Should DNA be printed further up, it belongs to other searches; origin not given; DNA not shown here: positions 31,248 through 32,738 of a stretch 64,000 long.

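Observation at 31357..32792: Compositionally foreign SPFH/flotillin-like gene co-transcribed with a 57-aa membrane peptide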

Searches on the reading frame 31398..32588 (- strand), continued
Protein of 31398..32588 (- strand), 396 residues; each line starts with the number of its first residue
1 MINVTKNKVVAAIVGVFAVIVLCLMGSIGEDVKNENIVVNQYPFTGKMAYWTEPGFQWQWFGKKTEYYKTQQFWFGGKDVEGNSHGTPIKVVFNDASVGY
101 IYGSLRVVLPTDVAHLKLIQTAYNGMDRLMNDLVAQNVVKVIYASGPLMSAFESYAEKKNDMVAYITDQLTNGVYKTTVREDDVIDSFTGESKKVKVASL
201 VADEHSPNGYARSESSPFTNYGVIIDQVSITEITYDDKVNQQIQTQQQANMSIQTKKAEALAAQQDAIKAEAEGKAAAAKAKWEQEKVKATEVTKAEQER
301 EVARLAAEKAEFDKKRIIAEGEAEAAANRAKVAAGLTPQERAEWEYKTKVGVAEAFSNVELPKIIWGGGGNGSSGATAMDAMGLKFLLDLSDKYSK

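Call 19: find_encoding_contigs(protein=P0002, flank=10000, max_places=3)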
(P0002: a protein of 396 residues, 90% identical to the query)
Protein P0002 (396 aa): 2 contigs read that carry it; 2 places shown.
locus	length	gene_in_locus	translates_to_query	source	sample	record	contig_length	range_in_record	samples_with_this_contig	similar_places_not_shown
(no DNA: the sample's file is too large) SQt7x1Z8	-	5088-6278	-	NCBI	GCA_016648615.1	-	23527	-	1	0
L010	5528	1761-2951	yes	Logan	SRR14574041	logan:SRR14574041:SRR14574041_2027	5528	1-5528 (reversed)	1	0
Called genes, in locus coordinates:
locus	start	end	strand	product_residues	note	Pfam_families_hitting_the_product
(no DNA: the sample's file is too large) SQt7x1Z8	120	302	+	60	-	-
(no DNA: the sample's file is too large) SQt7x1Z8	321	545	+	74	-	-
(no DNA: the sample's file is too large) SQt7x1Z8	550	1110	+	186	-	-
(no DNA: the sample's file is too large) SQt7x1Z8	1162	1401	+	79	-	-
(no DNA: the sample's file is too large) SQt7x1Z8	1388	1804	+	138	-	-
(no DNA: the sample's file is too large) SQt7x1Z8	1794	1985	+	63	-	-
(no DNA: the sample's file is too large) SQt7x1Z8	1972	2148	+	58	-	-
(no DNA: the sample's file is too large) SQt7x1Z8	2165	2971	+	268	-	PF02086:MethyltransfD12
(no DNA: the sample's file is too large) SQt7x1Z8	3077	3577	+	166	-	PF01464:SLT (weak)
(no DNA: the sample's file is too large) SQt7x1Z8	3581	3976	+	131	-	-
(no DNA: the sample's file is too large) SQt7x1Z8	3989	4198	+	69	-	-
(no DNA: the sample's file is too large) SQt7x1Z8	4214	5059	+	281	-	PF20508:DUF6734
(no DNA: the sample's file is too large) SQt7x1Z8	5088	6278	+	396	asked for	PF01145:Band_7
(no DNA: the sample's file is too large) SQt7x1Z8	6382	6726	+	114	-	-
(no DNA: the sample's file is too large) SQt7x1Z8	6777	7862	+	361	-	PF13439:Glyco_transf_4, PF13477:Glyco_trans_4_2 (weak), PF20706:GT4-conflict (weak), PF00534:Glycos_transf_1, PF13692:Glyco_trans_1_4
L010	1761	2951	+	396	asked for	PF01145:Band_7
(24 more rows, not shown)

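Call 34: find_related_loci(query=window:31398-32588:-, collection=genome_contigs, flank=8000)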
Query window:31398-32588:- (396 aa) in genome_contigs; peptide patterns used: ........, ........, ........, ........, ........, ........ (x = any residue, [..] = any of these).
62 stretches matched a pattern; 26 encode a relative of the query (tblastn E <= 1e-3); 26 distinct loci.
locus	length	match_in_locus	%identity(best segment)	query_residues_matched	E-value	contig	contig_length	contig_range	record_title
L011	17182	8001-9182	77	1-396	0e+0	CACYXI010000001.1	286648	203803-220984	MAG: uncultured Bacteroidales bacterium isolate RUG12352 genome assembly, contig: RUG12352_asm_1, whole genome shotgun s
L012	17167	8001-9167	67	8-396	1e-172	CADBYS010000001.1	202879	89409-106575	MAG: uncultured Bacteroidales bacterium isolate RUG14423 genome assembly, contig: RUG14423_asm_1, whole genome shotgun s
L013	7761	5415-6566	62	6-396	1e-150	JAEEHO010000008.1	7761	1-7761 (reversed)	MAG: Paludibacteraceae bacterium isolate Tb.RUG.124 k141_235641_flag=1_multi=17.0000_len=7761, whole genome shotgun sequ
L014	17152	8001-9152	63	6-396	3e-148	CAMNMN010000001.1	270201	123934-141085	MAG: uncultured Bacteroidales bacterium isolate SRR873597_bin.130_metaWRAP_v1.3_MAG genome assembly, contig: NODE.28_len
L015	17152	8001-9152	63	6-396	2e-148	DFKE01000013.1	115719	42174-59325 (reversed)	MAG TPA_asm: Bacteroidales bacterium UBA3653 UBA3653_contig_1454, whole genome shotgun sequence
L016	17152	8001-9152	63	6-396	2e-148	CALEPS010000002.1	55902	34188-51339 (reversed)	MAG TPA_asm: uncultured Bacteroidales bacterium isolate ERR1278073_bin.19_CONCOCT_v1.1_MAG genome assembly, contig: ERZ8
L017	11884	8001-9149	63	6-396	6e-147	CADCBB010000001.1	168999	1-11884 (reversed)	MAG: uncultured Bacteroidales bacterium isolate RUG14487 genome assembly, contig: RUG14487_asm_1, whole genome shotgun s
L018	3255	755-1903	62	6-396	3e-152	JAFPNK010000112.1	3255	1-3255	MAG: Paludibacteraceae bacterium isolate RGIG1302 Dairy_cattle_Rumen-5__c2278751, whole genome shotgun sequence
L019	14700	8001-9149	63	6-396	4e-146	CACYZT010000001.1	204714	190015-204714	MAG: uncultured Bacteroidales bacterium isolate RUG12423 genome assembly, contig: RUG12423_asm_1, whole genome shotgun s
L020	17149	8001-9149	62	6-396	5e-146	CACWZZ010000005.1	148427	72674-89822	MAG: uncultured Bacteroidales bacterium isolate RUG11067 genome assembly, contig: RUG11067_asm_5, whole genome shotgun s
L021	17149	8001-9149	62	6-396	2e-144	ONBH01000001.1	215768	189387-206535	uncultured Bacteroidales bacterium isolate RUG152 genome assembly, contig: scaffold_14, whole genome shotgun sequence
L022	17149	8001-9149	63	6-396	6e-147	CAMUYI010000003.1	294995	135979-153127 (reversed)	MAG TPA_asm: uncultured Bacteroidales bacterium isolate SRR8387720_bin.43_metaWRAP_v1.3_MAG genome assembly, contig: ERZ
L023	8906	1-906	82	96-396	8e-142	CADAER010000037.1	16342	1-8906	MAG: Ruminococcaceae bacterium isolate RUG13231 genome assembly, contig: RUG13231_asm_37, whole genome shotgun sequence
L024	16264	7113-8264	63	6-396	2e-148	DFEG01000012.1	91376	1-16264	MAG TPA_asm: Bacteroidales bacterium UBA3808 UBA3808_contig_1331, whole genome shotgun sequence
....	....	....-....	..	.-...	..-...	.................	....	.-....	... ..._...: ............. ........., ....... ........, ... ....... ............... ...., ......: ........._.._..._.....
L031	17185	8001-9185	50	4-392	4e-115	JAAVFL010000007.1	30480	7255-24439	MAG: Bacteroidales bacterium isolate Mgla_MAG_13-bin_17 c_000000000514, whole genome shotgun sequence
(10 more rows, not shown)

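Call 35: search_protein_representatives(protein=window:31398-32588:-)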
Query: 396 residues. Proteins with E-value up to 0.001 (for the whole library): 1060; up to 1e-10: 745; up to 1e-30: 318. The best 150 are listed.
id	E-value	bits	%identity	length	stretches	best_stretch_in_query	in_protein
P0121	9.1e-142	488.7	63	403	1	6-396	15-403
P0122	3.4e-110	384.8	87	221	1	174-396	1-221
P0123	5.0e-106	371.1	49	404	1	7-394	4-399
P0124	1.2e-99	350.2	81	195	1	48-238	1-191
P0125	2.0e-99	349.4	46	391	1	11-396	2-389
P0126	2.5e-96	339.2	64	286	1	115-395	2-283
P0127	6.0e-96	337.9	44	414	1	2-387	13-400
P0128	3.4e-89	315.7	46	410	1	2-396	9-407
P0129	2.4e-85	303.1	59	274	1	4-252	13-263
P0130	2.7e-80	286.4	45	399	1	20-380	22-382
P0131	3.5e-79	282.8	42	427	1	10-384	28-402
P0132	3.4e-78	279.5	41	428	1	11-384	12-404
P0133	1.1e-75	271.3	40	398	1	3-389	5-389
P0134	1.5e-74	267.5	43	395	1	13-374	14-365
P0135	2.7e-73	263.4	43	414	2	9-309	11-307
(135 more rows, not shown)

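Call 37: find_encoding_contigs(protein=P0121, flank=10000, max_places=3)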
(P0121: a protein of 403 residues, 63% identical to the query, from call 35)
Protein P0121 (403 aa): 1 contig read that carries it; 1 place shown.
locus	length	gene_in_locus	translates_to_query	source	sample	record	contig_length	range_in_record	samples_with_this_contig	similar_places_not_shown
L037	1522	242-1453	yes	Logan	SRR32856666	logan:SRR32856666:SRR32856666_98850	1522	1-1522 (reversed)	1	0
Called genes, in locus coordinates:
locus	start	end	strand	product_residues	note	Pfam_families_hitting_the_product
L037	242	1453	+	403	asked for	-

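Call 40: search_protein_families(library=pfam, proteins=[L014:1424-3433:+, L014:5109-6251:+, L014:6547-7218:+, L014:9180-11996:+, L014:12283-13797:-, L011:2985-4031:+, L011:6000-7307:+, L011:9229-10608:-, L011:10610-12088:-, L011:4940-5773:+], max_evalue=0.001)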
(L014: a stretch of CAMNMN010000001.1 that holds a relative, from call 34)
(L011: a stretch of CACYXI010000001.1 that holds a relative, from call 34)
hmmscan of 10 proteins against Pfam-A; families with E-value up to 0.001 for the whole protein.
L014:1424-3433:+ (669 aa): 4 families
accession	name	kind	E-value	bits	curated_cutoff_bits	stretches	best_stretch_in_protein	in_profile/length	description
PF00456.26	Transketolase_N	-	2e-87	293.7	22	1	8-340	3-334/334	Transketolase, thiamine diphosphate binding domain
PF02779.29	Transket_pyr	-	8.2e-40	136.7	27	1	353-533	3-172/174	Transketolase, pyrimidine binding domain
PF22613.1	Transketolase_C_1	-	1.1e-31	109.8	27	1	547-657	1-113/113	Transketolase-like TK C-terminal domain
PF02780.25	Transketolase_C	-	2e-05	24.9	25.9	1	552-658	5-121/124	Transketolase, C-terminal domain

L014:5109-6251:+ (380 aa): 0 families

L014:6547-7218:+ (223 aa): 0 families

L014:9180-11996:+ (938 aa): 4 families
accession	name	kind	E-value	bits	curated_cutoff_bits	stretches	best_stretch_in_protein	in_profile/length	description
PF13603.12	tRNA-synt_1_2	-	1.4e-62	210.9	25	1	260-438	1-183/185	Leucyl-tRNA synthetase, editing domain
PF00133.28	tRNA-synt_1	-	2e-31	109.6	22.7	2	11-144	1-152/414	tRNA synthetases class I (I, L, M and V)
PF08264.19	Anticodon_1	-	3.9e-19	69.4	25.1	1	784-903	5-146/148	Anticodon-binding domain of tRNA ligase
PF09334.17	tRNA-synt_1g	-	6.7e-19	68.4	20.1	1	38-144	6-109/391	tRNA synthetases class I (M)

L014:12283-13797:- (504 aa): 7 families
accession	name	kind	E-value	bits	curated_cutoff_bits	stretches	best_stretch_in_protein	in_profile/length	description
PF13365.12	Trypsin_2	-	1.9e-37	129.7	27.6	1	125-262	1-144/144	Trypsin-like peptidase domain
PF00089.32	Trypsin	-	1.3e-20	74.6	20.6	1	122-288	19-219/220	Trypsin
PF13180.12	PDZ_2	-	4.9e-20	72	27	1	303-391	3-79/80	PDZ domain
PF17820.7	PDZ_6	-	2.2e-12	47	27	1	327-379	1-52/54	PDZ domain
PF00595.29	PDZ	-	1.7e-11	44.8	23.2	1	304-379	13-80/81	PDZ domain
PF12812.13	PDZ_1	-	3.1e-05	24.4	28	0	408-472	8-73/78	PDZ-like domain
PF10459.15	Peptidase_S46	-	0.00018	20.7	22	0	241-263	628-650/698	Peptidase S46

L011:2985-4031:+ (348 aa): 2 families
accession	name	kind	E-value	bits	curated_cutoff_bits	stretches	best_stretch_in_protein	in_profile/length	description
PF08275.17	DNAG_N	-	1.4e-11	45.1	26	2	137-175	2-40/128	DNA primase catalytic core, N-terminal domain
PF13155.12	Toprim_2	-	0.0008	20.2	22.1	0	238-319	2-86/88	Toprim-like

L011:6000-7307:+ (435 aa): 5 families
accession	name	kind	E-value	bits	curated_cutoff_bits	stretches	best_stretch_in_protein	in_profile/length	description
PF00004.35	AAA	-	1e-12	49.1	21.2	1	267-386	1-128/131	ATPase family associated with various cellular activities (AAA)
PF20720.3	nSTAND3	-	1.8e-06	28.2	27.2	1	263-345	16-95/155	Novel STAND NTPase 3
PF13191.12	AAA_16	-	9.8e-05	23.3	32.6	1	257-294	16-57/167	AAA ATPase domain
PF13401.12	AAA_22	-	0.00016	22.4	27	1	263-297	4-41/130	AAA domain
PF24883.2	NPHP3_N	-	0.00062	20.4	24.8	0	260-290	18-48/164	Nephrocystin 3, N-terminal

L011:9229-10608:- (459 aa): 0 families

L011:10610-12088:- (492 aa): 0 families

L011:4940-5773:+ (277 aa): 2 families
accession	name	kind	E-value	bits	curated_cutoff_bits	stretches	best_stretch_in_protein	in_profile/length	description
PF00149.33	Metallophos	-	2.4e-12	48.1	21.5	1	4-203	2-190/191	Calcineurin-like phosphoesterase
PF12850.12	Metallophos_2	-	9.6e-09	35.9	27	1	4-236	2-148/154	Calcineurin-like phosphoesterase superfamily domain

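Call 48: search_solved_structures(query=A1, max_evalue=0.01)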
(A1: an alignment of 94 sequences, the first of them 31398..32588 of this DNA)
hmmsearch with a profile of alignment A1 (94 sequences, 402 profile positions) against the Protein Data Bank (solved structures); distinct sequences matched with E-value up to 0.01: 1.
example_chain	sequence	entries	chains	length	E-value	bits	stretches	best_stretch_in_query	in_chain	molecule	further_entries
8rrh_A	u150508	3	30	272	0.0053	18.8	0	284-331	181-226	Prohibitin 1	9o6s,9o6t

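Call 49: search_protein_families(library=padloc, proteins=[window:31398-32588:-], max_evalue=0.01)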
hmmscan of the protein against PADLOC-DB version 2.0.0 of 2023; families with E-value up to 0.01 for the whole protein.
window:31398-32588:- (396 aa): 0 families

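Call 55: predict_structure(alignment_id=A1)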
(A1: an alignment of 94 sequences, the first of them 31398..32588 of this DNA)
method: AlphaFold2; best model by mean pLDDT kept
length: 396 residues; sequences in the alignment: 94
mean_pLDDT: 84.4   pTM: 0.66
mean pLDDT of the five models: 84.4, 83.8, 83.7, 83.4, 83.2
residues with pLDDT >= 90: 225; 70-90: 99; 50-70: 45; < 50: 27
segments of 3 or more residues with pLDDT < 50: 360-380
pLDDT, mean of each block of 10 residues (from residue 1): 71 93 88 97 94 96 96 87 87 94 97 97 96 97 96 91 97 97 87 93 96 97 96 93 88 90 93 91 86 83 80 75 62 55 71 62 40 42 61 52
secondary structure, 60 per line:
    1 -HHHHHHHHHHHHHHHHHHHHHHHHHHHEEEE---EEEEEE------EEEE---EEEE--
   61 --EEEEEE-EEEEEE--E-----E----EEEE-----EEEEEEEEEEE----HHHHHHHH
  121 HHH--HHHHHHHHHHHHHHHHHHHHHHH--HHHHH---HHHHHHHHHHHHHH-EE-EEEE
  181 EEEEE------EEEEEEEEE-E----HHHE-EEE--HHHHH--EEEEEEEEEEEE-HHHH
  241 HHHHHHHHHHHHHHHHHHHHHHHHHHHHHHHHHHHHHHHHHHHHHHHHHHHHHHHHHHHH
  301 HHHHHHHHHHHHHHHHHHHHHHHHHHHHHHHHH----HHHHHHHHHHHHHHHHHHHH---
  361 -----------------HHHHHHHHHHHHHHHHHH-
elements in order: H2-28 E29-32 E36-41 E48-51 E55-58 E63-68 E70-75 E89-92 E98-108 H113-123 H126-148 H151-155 H159-172 E177-185 E192-200 E212-214 H217-221 E224-235 H237-333 H338-357 H378-395

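Call 57: fold_search(model_id=the predicted structure, library=pdb)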
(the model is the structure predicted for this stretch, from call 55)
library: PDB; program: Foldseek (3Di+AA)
matches with E <= 10: 381; with E <= 0.001: 45
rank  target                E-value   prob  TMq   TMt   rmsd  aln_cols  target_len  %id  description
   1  7vhq_G                3.0e-09  1.00  0.38  0.49  18.2       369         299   14  Structural insights into the membrane microdomain organization by SPFH family proteins (released 2022-01-19)
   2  8rrh_A                1.1e-08  1.00  0.38  0.53  33.9       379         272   15  The human prohibitin complex (released 2024-12-18)
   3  9vvg_A                1.7e-08  1.00  0.35  0.45  17.7       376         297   12  Cryo-EM structure of the erlin1/2 complex purified using GDN and CHS (released 2026-03-25)
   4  9vvj_a                2.6e-08  1.00  0.38  0.49  18.4       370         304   12  Cryo-EM structure of the erlin1/2 complex purified using DDM and GDN (released 2026-03-25)
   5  9o9z_A                3.4e-08  1.00  0.36  0.57  30.9       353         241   15  The human PHB1/2 complex (closed) (released 2025-10-22)
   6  8rrh_B                8.1e-08  1.00  0.39  0.50  36.4       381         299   10  The human prohibitin complex (released 2024-12-18)
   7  9vvg_a                8.6e-08  1.00  0.37  0.47  19.0       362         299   11  Cryo-EM structure of the erlin1/2 complex purified using GDN and CHS (released 2026-03-25)
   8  9vvj_A                9.1e-08  1.00  0.39  0.49  19.4       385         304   14  Cryo-EM structure of the erlin1/2 complex purified using DDM and GDN (released 2026-03-25)
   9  9o9z_a                1.4e-07  1.00  0.38  0.55  30.0       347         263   11  The human PHB1/2 complex (closed) (released 2025-10-22)
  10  9oa0_A                3.8e-07  1.00  0.36  0.56  30.6       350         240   15  The human PHB1/2 complex (open) (released 2025-10-22)
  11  9o9u_A                5.7e-07  1.00  0.35  0.47  20.4       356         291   14  The Erlin1/2 complex (released 2025-10-22)
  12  7vhq_E                1.0e-06  1.00  0.36  0.51  17.9       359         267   12  Structural insights into the membrane microdomain organization by SPFH family proteins (released 2022-01-19)
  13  9paw_XB               1.4e-06  1.00  0.34  0.47  19.6       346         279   14  Cryo-EM structure of the engineered HflK/C variant stabilized in the closed conformation via disulfide bond crosslink (released 2026-03-04)
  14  8z5g_A                1.5e-06  1.00  0.34  0.46  18.4       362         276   13  Cryo-EM structure of E.coli SPFH-NfeD family protein complex QmcA-YbbJ (released 2024-08-21)
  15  9unl_E                1.6e-06  1.00  0.36  0.56  32.9       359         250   15  Cryo-EM structure of the human prohibitin complex (released 2025-09-10)
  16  9cz2_XA               2.0e-06  1.00  0.36  0.49  20.9       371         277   13  Cryo-EM structure of a nautilus-like HflK/C assembly in complex with FtsH AAA protease (released 2024-11-13)
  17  9paw_XX               3.4e-06  1.00  0.33  0.46  20.4       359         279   13  Cryo-EM structure of the engineered HflK/C variant stabilized in the closed conformation via disulfide bond crosslink (released 2026-03-04)
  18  9paw_XD               3.6e-06  1.00  0.34  0.46  19.6       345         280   14  Cryo-EM structure of the engineered HflK/C variant stabilized in the closed conformation via disulfide bond crosslink (released 2026-03-04)
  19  7wi3_C                3.8e-06  1.00  0.33  0.43  17.4       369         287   12  Cryo-EM structure of E.Coli FtsH-HflkC AAA protease complex (released 2022-06-01)
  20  9paw_XA               4.1e-06  1.00  0.34  0.49  22.0       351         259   10  Cryo-EM structure of the engineered HflK/C variant stabilized in the closed conformation via disulfide bond crosslink (released 2026-03-04)
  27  7wi3_A                9.1e-06  1.00  0.35  0.44  16.6       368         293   13  Cryo-EM structure of E.Coli FtsH-HflkC AAA protease complex (released 2022-06-01)
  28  9paw_XC               9.6e-06  1.00  0.34  0.49  22.2       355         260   11  Cryo-EM structure of the engineered HflK/C variant stabilized in the closed conformation via disulfide bond crosslink (released 2026-03-04)
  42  7wi3_D                2.4e-04  1.00  0.35  0.46  18.3       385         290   11  Cryo-EM structure of E.Coli FtsH-HflkC AAA protease complex (released 2022-06-01)
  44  7wi3_B                4.3e-04  1.00  0.35  0.48  18.5       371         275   13  Cryo-EM structure of E.Coli FtsH-HflkC AAA protease complex (released 2022-06-01)
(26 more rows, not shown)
